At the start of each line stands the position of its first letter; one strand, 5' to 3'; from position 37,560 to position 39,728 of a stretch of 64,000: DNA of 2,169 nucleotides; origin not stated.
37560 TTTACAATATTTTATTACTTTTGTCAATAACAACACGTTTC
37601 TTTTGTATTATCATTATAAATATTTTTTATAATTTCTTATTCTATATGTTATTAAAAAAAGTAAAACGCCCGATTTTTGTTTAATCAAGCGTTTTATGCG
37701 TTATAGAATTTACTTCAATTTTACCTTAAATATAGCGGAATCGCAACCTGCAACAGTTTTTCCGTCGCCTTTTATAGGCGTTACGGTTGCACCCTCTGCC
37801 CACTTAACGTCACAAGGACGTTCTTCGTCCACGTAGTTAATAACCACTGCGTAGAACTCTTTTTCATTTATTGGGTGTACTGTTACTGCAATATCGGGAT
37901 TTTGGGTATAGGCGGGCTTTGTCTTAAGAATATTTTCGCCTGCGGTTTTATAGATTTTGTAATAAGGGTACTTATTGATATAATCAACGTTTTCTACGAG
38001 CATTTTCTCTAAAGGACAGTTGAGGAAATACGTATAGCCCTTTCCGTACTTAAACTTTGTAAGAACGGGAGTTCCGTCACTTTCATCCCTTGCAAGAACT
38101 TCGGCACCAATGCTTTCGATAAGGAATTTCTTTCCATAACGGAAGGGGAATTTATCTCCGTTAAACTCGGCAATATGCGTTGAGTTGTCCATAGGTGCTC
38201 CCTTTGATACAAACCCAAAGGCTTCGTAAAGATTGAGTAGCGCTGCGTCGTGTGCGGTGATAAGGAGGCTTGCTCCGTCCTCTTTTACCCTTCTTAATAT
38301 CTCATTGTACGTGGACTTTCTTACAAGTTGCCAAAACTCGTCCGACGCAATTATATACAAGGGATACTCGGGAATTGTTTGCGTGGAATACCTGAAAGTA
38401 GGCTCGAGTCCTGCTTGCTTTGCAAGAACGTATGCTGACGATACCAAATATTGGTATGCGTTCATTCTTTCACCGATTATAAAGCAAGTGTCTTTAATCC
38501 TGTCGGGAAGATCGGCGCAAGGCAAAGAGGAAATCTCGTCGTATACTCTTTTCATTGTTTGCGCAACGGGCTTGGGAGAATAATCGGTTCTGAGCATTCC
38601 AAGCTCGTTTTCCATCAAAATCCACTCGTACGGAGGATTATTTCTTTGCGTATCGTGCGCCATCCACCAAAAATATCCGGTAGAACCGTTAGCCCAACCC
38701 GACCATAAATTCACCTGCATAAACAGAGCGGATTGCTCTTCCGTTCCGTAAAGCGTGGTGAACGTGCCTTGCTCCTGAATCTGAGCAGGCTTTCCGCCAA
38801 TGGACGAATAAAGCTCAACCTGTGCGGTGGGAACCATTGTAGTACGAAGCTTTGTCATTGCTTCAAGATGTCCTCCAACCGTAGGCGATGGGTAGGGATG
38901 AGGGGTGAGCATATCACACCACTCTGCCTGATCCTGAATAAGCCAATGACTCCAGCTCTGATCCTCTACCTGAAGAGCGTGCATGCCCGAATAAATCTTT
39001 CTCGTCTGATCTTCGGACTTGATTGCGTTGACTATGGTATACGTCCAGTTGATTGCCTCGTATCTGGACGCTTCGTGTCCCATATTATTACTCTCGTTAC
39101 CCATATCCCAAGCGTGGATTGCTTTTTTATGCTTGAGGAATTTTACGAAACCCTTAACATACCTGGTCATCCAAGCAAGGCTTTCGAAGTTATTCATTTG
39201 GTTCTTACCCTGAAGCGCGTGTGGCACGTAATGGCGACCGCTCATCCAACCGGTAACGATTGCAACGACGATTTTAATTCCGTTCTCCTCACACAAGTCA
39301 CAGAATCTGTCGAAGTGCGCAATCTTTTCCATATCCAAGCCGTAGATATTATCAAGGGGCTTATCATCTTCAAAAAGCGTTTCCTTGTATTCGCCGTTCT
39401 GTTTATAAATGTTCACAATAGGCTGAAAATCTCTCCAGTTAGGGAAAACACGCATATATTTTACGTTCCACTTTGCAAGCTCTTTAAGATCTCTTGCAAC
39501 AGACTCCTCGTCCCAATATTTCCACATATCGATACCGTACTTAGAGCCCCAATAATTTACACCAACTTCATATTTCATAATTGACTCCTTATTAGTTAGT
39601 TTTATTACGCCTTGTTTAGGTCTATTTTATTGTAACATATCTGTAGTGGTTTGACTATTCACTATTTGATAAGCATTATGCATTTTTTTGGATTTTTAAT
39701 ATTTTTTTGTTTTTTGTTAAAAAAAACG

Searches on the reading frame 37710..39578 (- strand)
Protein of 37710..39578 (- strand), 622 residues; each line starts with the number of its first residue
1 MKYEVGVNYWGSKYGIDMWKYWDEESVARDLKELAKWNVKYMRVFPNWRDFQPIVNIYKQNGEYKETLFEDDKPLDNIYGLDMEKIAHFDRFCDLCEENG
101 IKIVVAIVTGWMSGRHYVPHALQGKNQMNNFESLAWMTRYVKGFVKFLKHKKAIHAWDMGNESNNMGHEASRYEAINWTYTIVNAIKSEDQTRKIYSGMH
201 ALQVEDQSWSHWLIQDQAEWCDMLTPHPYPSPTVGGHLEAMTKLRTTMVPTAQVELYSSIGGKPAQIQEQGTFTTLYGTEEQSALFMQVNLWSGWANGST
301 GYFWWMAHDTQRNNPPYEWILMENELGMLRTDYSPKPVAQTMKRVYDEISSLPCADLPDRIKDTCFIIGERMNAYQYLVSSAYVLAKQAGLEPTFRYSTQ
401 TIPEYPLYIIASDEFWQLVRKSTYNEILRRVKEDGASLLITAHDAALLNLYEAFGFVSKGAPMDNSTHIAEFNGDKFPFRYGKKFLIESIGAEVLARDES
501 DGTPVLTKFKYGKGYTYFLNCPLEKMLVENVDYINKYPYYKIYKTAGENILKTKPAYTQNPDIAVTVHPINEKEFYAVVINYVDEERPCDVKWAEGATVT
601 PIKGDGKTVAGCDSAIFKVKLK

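Call 40: search_protein_families(library=pfam, proteins=[window:37710-39578:-], max_evalue=0.01)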
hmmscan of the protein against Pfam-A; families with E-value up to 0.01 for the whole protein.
window:37710-39578:- (622 aa): 1 family
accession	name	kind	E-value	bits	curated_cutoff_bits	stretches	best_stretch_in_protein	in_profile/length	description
PF08532.16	Glyco_hydro_42M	-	0.0088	16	25.8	0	467-530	131-195/207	Beta-galactosidase trimerisation domain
